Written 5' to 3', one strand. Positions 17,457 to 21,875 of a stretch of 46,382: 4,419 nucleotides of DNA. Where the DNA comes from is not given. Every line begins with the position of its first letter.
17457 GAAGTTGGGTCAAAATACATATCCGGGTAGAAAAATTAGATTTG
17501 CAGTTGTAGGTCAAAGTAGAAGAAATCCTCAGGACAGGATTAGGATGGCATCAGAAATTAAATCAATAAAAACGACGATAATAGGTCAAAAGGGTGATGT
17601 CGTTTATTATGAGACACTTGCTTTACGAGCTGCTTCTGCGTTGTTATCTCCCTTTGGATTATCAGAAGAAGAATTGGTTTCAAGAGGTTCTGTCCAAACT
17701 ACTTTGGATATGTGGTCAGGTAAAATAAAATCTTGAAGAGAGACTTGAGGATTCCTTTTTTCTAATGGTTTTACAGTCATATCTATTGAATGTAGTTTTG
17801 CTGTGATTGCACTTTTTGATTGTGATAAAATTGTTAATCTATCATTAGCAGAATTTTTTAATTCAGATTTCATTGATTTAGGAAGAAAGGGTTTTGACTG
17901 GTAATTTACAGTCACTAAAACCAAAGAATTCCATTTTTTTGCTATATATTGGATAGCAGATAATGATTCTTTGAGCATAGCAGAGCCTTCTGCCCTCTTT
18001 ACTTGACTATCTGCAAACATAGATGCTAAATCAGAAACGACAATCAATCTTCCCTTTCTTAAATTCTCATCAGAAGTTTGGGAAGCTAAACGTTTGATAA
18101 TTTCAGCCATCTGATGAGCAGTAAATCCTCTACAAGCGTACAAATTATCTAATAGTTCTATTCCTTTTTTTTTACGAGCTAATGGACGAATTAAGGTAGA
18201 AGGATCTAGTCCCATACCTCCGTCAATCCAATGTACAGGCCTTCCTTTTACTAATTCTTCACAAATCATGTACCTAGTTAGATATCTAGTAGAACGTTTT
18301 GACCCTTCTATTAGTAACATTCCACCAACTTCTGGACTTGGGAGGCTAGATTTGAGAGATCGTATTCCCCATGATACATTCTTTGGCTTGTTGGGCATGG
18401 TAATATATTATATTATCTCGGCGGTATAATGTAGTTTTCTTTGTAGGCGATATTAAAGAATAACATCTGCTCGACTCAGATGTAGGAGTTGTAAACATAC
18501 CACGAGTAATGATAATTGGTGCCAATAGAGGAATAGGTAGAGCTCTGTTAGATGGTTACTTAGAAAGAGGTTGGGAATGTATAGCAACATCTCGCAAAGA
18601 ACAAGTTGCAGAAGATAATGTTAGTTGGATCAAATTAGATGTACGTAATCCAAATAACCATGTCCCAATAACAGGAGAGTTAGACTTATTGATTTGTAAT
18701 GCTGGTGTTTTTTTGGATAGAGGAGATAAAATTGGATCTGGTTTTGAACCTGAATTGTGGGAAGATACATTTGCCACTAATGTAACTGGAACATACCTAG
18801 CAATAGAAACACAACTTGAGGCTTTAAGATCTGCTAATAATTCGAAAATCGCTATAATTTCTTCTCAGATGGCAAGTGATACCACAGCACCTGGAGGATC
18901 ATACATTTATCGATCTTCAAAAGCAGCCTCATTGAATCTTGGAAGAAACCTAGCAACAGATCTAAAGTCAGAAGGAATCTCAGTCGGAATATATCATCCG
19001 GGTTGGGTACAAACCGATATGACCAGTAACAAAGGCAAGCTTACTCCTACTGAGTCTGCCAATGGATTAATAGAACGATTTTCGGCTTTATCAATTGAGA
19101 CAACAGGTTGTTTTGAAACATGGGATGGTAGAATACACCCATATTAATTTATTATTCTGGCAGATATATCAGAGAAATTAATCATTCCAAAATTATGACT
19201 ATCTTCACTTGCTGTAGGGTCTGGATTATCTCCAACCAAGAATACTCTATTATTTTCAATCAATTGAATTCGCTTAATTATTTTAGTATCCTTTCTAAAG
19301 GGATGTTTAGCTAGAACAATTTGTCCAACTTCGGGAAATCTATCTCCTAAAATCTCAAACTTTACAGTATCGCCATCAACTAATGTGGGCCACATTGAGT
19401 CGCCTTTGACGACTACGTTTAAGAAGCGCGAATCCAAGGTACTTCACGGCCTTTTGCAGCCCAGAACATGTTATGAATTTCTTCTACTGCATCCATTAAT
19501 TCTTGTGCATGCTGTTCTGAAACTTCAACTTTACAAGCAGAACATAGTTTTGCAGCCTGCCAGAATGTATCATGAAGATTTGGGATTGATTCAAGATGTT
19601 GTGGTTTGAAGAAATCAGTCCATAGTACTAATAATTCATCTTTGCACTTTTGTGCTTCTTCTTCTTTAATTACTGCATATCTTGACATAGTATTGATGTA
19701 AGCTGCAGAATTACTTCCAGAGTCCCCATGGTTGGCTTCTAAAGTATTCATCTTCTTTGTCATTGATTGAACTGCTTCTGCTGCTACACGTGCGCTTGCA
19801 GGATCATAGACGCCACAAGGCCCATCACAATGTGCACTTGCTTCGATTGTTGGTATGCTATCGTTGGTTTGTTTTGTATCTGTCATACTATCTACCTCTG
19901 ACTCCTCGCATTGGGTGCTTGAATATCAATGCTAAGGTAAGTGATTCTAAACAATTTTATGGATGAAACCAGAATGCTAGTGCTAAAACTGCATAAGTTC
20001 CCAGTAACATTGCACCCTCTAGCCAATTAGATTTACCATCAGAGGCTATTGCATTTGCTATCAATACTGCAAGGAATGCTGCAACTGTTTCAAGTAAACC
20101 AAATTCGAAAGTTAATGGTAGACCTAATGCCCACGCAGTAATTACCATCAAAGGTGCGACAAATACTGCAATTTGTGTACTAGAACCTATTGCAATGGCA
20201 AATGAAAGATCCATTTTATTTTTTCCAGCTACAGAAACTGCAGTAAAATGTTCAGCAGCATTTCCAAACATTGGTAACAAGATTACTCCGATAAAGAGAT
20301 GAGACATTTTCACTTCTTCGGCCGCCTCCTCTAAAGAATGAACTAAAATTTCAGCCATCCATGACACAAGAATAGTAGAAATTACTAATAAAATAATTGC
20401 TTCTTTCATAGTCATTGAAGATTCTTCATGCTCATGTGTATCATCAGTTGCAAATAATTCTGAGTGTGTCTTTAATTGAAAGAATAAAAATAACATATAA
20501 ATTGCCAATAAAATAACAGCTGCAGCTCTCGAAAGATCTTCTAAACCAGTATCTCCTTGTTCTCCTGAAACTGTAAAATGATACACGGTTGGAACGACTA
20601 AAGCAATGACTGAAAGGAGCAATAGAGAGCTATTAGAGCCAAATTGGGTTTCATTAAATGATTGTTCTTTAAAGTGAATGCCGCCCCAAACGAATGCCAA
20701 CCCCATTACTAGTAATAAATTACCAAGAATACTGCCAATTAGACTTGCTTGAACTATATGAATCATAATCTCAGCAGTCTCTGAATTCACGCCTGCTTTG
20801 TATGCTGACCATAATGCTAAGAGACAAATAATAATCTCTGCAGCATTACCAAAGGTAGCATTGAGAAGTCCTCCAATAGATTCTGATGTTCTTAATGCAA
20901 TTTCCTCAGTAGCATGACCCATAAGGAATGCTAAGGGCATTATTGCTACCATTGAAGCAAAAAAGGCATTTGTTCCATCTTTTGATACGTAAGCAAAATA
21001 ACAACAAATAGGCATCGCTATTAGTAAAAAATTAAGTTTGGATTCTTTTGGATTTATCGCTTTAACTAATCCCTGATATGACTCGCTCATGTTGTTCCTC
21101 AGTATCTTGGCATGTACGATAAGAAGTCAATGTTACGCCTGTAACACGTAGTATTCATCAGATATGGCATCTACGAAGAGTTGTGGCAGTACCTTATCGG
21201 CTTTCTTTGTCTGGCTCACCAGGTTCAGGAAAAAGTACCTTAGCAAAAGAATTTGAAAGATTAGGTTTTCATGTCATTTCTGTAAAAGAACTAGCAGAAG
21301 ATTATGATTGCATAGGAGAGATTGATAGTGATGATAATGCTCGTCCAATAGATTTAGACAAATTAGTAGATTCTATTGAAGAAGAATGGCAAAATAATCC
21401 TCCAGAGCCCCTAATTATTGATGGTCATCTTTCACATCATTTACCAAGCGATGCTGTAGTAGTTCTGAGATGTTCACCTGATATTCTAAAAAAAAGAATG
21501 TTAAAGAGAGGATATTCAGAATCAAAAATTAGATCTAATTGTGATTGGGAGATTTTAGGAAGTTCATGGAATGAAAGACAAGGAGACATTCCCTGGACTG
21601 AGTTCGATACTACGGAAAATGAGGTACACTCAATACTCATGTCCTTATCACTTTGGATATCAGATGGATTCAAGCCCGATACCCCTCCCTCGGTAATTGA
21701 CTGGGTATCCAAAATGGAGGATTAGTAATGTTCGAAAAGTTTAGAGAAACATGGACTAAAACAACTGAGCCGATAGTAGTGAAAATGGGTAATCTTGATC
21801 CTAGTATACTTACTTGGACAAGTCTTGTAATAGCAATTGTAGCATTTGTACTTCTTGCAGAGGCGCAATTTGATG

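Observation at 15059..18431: Three-gene PolB module bracketed by a 21/22-identical inverted motif sitting in promoter position at both ends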

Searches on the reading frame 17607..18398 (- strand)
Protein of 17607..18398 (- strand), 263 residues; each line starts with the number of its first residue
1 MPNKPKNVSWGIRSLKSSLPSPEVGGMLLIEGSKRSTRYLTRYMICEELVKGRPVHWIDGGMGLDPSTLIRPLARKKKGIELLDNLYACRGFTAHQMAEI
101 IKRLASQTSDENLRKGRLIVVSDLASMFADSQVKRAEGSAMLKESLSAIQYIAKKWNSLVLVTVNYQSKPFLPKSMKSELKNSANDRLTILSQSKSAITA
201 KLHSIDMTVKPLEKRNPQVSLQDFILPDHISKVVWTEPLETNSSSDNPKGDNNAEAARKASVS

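Call 8: search_protein_families(library=pfam, proteins=[window:17607-18398:-], max_evalue=0.1)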
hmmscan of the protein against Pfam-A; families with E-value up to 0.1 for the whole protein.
window:17607-18398:- (263 aa): 3 families
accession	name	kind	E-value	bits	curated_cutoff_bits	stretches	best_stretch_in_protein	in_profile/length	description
PF08423.17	Rad51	-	0.0044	16.8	22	1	80-170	89-179/244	Rad51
PF23005.1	DUF7032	-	0.06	13.6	27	0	98-132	67-101/115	Domain of unknown function (DUF7032)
PF16834.11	CSM2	-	0.087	12.9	27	0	100-182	89-174/201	Shu complex component Csm2, DNA-binding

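Call 9: search_protein_families(library=ncbifam, proteins=[window:17607-18398:-], max_evalue=0.1)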
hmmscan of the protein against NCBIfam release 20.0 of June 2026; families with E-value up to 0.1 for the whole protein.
window:17607-18398:- (263 aa): 4 families
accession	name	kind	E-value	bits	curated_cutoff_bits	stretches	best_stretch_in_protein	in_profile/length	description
TIGR02238.1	recomb_DMC1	equivalog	5.2e-05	22.5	447.7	1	81-171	160-251/314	meiotic recombinase Dmc1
TIGR02236.1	recomb_radA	equivalog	5.5e-05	22.7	361.15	1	76-170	155-251/311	DNA repair and recombination protein RadA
NF003301.0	PRK04301.1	equivalog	0.0027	16.9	259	1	79-170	163-255/316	DNA repair and recombination protein RadA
TIGR02237.1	recomb_radB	equivalog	0.02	14.8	172.4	1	47-163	35-146/210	DNA repair and recombination protein RadB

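Call 11: find_homologous_proteins(query=window:17607-18398:-)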
Query window:17607-18398:- (263 aa): 25 proteins with E <= 0.001 among 649 candidates.
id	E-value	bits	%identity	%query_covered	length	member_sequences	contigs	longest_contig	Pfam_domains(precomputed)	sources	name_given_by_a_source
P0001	4.2e-156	536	95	100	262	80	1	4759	-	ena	-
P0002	2.1e-152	523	92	100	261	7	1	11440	-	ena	-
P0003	2.2e-152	523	93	100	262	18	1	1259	-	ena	-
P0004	3.9e-140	483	85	100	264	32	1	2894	-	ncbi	-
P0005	4.8e-136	470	83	100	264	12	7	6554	-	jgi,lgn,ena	jgi:hypothetical protein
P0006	1.0e-132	459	81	100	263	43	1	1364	-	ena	-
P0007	2.7e-131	454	80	100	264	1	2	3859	-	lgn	-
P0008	9.0e-131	453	78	100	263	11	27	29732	-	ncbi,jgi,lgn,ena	-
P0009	4.4e-82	293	89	63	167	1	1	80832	-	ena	-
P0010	1.7e-63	232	47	97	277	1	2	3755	-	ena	-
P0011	2.0e-63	232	46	100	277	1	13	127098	-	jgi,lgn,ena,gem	jgi:hypothetical protein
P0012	2.3e-63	232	47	97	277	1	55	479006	-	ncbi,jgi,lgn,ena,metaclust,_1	jgi:hypothetical protein|metaclust:\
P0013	5.0e-63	231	48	96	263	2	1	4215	-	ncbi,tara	tara:strand:- start:722 stop:1513 length:792 start_codon:yes stop_codon:yes gene_type:complete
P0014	6.7e-63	230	47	97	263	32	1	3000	-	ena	-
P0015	1.4e-62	229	47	97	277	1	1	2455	-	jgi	jgi:hypothetical protein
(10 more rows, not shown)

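Call 17: find_encoding_contigs(protein=P0012, flank=10000, max_places=4)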
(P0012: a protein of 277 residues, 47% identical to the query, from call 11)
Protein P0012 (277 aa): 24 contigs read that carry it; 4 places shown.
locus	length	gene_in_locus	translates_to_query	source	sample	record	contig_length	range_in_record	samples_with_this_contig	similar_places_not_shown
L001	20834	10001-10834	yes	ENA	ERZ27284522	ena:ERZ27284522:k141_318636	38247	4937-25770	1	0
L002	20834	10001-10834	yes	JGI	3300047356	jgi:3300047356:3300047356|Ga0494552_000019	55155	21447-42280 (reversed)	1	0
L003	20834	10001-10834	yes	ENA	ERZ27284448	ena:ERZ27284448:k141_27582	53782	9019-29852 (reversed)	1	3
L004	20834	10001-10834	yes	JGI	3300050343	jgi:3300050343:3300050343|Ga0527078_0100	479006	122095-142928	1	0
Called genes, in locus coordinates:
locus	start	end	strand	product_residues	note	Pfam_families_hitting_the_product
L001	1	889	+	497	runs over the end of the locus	PF00152:tRNA-synt_2 (faint), PF01409:tRNA-synt_2d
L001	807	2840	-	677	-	PF14240:YHYH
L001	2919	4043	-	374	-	PF00578:AhpC-TSA, PF08534:Redoxin (weak), PF02630:SCO1-SenC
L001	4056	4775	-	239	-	PF00578:AhpC-TSA, PF02630:SCO1-SenC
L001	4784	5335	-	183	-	-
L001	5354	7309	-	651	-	-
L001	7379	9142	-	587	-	PF08309:LVIVD (faint)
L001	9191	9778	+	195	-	-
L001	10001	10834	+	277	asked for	-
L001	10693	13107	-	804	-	PF03104:DNA_pol_B_exo1 (faint), PF00136:DNA_pol_B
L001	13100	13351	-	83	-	PF26485:DUF8156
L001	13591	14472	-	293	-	-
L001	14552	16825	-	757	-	PF01266:DAO (weak), PF07992:Pyr_redox_2 (weak), PF13450:NAD_binding_8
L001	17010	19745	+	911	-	PF03176:MMPL, PF02460:Patched (faint), PF03176:MMPL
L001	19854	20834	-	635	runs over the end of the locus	PF02129:Peptidase_S15, PF08530:PepX_C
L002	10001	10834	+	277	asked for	-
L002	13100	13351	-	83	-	PF26485:DUF8156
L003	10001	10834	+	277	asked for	-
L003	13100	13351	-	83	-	PF26485:DUF8156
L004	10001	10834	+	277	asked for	-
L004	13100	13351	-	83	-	PF26485:DUF8156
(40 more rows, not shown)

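Call 18: find_encoding_contigs(protein=P0008, flank=10000, max_places=4)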
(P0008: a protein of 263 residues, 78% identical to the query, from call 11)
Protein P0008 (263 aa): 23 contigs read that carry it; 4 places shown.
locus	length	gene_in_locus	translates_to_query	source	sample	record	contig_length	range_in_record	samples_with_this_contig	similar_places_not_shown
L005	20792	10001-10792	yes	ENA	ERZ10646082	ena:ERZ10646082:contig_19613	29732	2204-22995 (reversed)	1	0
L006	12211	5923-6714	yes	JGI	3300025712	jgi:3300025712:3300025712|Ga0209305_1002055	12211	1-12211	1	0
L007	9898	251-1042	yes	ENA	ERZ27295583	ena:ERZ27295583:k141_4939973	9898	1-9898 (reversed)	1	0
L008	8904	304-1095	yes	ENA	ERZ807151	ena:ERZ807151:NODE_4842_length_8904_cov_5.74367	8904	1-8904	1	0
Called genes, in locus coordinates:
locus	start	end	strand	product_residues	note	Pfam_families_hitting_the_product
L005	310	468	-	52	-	-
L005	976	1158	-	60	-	-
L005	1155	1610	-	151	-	PF27765:UCP032817-like, PF07173:GRDP-like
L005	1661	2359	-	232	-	-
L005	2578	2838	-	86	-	-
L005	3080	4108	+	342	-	PF09362:DUF1996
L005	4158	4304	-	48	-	-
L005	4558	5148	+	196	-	-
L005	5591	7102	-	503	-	PF01565:FAD_binding_4, PF04030:ALO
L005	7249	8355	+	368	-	PF10544:T5orf172, PF13455:MUG113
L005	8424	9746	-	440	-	-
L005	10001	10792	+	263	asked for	-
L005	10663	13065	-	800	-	PF00136:DNA_pol_B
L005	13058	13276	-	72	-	PF26485:DUF8156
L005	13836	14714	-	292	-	-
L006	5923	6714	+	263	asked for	-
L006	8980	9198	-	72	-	PF26485:DUF8156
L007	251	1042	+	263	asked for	-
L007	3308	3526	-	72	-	PF26485:DUF8156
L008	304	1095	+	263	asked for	-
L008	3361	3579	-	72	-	PF26485:DUF8156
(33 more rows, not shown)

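Call 23: find_encoding_contigs(protein=P0009, flank=10000, max_places=3)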
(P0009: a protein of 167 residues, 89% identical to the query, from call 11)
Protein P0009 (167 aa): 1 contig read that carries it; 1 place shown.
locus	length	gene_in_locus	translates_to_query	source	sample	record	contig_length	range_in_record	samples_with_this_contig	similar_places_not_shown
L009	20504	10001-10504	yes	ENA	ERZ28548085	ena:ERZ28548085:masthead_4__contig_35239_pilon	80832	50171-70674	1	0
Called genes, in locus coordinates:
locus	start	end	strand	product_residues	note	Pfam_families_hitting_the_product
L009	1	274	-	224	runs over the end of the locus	-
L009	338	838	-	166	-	-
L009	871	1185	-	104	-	PF00428:Ribosomal_60s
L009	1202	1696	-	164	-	-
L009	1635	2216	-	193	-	PF00466:Ribosomal_L10, PF17777:RL10P_insert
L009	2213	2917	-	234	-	PF00687:Ribosomal_L1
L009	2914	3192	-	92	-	PF00298:Ribosomal_L11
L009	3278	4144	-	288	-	PF03439:Spt5-NGN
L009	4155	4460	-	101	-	PF00584:SecE (weak)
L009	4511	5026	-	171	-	PF12327:FtsZ_C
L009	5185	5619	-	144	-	PF00091:Tubulin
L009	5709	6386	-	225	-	PF01066:CDP-OH_P_transf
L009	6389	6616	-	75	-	-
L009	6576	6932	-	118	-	PF13238:AAA_18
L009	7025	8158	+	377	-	PF01699:Na_Ca_ex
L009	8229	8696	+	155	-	PF09055:Sod_Ni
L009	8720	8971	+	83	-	PF10502:Peptidase_S26 (faint)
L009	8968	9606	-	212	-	PF00106:adh_short, PF13460:NAD_binding_10 (weak), PF13561:adh_short_C2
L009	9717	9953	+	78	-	-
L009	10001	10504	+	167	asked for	-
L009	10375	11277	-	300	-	PF00136:DNA_pol_B (faint)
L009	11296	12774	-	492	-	PF00136:DNA_pol_B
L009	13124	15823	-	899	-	PF03176:MMPL, PF02460:Patched (faint), PF03176:MMPL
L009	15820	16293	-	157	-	PF00578:AhpC-TSA, PF08534:Redoxin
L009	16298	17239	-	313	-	PF01370:Epimerase, PF08338:DUF1731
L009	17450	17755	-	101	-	-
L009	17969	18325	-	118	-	-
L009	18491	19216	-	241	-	-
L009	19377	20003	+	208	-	PF00925:GTP_cyclohydro2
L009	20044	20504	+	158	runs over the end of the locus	PF00578:AhpC-TSA, PF08534:Redoxin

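Call 24: find_encoding_contigs(protein=P0002, flank=10000, max_places=3)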
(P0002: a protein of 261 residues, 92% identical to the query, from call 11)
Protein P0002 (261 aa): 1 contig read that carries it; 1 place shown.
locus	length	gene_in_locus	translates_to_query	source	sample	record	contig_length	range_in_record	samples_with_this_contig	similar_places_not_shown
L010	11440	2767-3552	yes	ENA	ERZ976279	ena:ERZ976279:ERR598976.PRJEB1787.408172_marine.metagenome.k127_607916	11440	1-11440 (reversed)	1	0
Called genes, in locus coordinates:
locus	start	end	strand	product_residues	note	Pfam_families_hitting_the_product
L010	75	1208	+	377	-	PF01699:Na_Ca_ex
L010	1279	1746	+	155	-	PF09055:Sod_Ni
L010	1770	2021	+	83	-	PF10502:Peptidase_S26 (faint)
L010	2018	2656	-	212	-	PF00106:adh_short, PF13460:NAD_binding_10 (weak), PF13561:adh_short_C2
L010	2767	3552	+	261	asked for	-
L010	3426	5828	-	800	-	PF00136:DNA_pol_B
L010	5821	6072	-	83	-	PF26485:DUF8156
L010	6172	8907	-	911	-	PF03176:MMPL, PF02460:Patched (faint), PF03176:MMPL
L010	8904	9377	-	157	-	PF00578:AhpC-TSA, PF08534:Redoxin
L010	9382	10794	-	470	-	PF01370:Epimerase, PF08338:DUF1731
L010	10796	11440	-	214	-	?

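Call 25: find_encoding_contigs(protein=P0005, flank=10000, max_places=6)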
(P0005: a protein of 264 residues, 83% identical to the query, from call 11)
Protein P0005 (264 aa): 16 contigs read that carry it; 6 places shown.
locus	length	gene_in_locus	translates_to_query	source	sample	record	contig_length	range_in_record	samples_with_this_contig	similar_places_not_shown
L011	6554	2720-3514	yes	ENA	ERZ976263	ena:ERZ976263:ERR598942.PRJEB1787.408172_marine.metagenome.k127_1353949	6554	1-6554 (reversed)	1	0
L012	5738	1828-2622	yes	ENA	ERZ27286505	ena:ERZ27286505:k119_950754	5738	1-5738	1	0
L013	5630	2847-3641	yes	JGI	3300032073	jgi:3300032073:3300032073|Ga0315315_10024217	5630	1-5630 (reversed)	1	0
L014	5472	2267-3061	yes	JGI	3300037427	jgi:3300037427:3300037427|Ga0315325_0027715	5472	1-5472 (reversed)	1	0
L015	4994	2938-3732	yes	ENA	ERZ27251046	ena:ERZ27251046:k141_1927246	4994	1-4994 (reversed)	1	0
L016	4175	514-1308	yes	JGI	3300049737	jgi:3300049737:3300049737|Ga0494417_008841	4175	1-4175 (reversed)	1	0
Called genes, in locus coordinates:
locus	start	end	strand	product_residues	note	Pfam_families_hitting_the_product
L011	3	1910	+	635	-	?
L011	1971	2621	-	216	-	PF00106:adh_short, PF13460:NAD_binding_10 (weak), PF13561:adh_short_C2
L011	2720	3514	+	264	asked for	-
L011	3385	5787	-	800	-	PF00136:DNA_pol_B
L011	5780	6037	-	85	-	PF26485:DUF8156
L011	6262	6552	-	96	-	?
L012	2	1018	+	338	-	?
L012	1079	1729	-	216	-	PF00106:adh_short, PF13460:NAD_binding_10 (weak), PF13561:adh_short_C2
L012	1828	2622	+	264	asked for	-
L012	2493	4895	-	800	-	PF00136:DNA_pol_B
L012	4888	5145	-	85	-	PF26485:DUF8156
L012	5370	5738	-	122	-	PF03176:MMPL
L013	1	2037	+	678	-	?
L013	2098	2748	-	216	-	PF00106:adh_short, PF13460:NAD_binding_10 (weak), PF13561:adh_short_C2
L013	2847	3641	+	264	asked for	-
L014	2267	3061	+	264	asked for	-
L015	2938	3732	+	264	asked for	-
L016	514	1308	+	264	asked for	-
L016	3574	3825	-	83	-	PF26485:DUF8156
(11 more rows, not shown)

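Call 57: search_solved_structures(query=window:17607-18398:-, max_evalue=1, show_alignments=1)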
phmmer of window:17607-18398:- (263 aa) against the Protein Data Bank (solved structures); distinct sequences matched with E-value up to 1: 13.
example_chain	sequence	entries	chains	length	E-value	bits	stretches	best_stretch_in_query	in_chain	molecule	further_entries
6r3p_A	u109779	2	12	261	0.015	18.1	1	82-181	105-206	Meiotic recombination protein DMC1/LIM15 homolog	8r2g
4hyy_A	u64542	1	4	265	0.015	18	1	82-181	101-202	Meiotic recombination protein DMC1/LIM15 homolog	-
2zjb_A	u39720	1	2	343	0.021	17.6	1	82-181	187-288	Meiotic recombination protein DMC1/LIM15 homolog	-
7cgy_A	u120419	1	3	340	0.023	17.4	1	82-181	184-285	Meiotic recombination protein DMC1/LIM15 homolog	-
7c98_A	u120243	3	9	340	0.024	17.4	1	82-181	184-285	Meiotic recombination protein DMC1/LIM15 homolog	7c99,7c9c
8qqe_A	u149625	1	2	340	0.024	17.4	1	82-181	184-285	Meiotic recombination protein DMC1/LIM15 homolog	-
1v5w_A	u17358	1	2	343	0.025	17.3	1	82-181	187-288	Meiotic recombination protein DMC1/LIM15 homolog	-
2gdj_A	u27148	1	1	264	0.31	13.7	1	79-171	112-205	DNA repair and recombination protein radA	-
4dc9_A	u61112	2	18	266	0.32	13.7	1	79-171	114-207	DNA repair and recombination protein radA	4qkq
2f1h_A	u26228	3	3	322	0.44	13.3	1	79-171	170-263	DNA repair and recombination protein radA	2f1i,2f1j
3ntu_A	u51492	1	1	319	0.47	13.2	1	79-171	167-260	DNA repair and recombination protein radA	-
1t4g_A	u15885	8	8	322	0.48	13.1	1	79-171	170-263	DNA repair and recombination protein radA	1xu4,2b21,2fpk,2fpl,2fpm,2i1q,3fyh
5fmg_H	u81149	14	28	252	0.97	12.1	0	81-118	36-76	PROTEASOME, PUTATIVE | 20S proteasome beta-1 subunit | Proteasome subunit beta type-6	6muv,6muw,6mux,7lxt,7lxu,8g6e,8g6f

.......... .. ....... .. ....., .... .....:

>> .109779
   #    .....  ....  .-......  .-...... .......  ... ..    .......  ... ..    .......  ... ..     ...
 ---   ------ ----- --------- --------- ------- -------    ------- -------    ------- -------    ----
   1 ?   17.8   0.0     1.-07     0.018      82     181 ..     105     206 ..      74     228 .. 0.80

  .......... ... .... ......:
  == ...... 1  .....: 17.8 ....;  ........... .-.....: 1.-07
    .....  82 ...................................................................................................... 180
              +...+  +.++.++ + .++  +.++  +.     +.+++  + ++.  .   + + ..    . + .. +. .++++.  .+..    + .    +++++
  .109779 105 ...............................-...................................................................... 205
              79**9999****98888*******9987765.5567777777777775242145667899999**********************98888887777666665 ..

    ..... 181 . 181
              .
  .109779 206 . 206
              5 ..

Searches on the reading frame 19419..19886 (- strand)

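Call 97: search_protein_families(library=ncbifam, proteins=[window:19419-19886:-], max_evalue=0.01)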
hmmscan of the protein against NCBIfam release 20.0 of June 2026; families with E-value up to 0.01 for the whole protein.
window:19419-19886:- (155 aa): 1 family
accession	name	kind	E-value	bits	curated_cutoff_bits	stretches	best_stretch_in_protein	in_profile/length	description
TIGR02753.1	sodN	equivalog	4.1e-56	189.2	90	1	10-147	12-145/145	superoxide dismutase, Ni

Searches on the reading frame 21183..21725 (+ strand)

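Call 61: search_protein_families(library=pfam, proteins=[window:21183-21725:+], max_evalue=0.001)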
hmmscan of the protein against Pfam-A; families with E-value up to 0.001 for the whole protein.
window:21183-21725:+ (180 aa): 3 families
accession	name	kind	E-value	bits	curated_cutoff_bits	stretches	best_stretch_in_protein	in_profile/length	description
PF13238.12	AAA_18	-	5.5e-26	91.9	29.4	1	9-125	3-127/128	AAA domain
PF13207.12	AAA_17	-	1.1e-06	29.4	27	1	11-110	2-123/136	AAA domain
PF01712.25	dNK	-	0.00095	19.4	27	0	8-42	2-35/203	Deoxynucleoside kinase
